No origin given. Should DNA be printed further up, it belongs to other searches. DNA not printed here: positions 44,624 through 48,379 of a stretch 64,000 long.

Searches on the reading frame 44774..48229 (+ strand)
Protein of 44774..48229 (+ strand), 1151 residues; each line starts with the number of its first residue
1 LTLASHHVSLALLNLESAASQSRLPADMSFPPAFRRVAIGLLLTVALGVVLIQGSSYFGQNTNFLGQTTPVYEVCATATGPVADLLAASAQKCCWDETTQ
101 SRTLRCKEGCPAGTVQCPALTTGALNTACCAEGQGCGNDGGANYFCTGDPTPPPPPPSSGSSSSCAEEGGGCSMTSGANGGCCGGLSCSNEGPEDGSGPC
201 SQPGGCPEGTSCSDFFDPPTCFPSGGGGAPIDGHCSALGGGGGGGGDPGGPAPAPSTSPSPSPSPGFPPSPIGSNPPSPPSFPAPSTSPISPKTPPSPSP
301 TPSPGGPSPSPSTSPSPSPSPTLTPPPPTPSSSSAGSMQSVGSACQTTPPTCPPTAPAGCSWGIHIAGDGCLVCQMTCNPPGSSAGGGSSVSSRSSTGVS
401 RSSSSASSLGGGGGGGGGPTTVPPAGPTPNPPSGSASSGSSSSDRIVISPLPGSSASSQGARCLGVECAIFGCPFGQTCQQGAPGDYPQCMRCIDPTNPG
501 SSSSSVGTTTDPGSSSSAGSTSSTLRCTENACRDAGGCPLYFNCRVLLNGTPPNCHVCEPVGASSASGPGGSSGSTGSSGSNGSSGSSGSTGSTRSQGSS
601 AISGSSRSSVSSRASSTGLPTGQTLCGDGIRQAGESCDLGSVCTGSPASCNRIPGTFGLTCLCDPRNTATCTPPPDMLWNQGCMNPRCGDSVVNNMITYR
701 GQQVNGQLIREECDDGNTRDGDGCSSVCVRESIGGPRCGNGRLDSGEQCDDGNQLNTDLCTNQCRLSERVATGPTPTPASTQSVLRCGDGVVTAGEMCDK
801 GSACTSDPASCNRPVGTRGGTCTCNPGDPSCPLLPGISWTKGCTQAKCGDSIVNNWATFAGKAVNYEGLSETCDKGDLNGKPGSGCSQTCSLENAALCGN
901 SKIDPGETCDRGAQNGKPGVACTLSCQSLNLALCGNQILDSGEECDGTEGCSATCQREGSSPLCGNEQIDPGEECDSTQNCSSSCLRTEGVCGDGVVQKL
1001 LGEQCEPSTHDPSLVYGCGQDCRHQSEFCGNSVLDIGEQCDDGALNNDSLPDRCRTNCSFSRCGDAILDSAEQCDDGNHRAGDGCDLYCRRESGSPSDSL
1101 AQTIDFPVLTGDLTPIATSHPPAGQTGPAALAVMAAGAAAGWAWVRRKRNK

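Call 42: search_protein_families(library=pfam, proteins=[window:44774-48229:+], max_evalue=0.00001)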
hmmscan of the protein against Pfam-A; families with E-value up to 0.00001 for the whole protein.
window:44774-48229:+ (1151 aa): 1 family
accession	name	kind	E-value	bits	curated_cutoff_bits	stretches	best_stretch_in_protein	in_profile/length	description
PF13948.11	DUF4215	-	7.1e-15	55.5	27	0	1057-1089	16-46/47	Domain of unknown function (DUF4215)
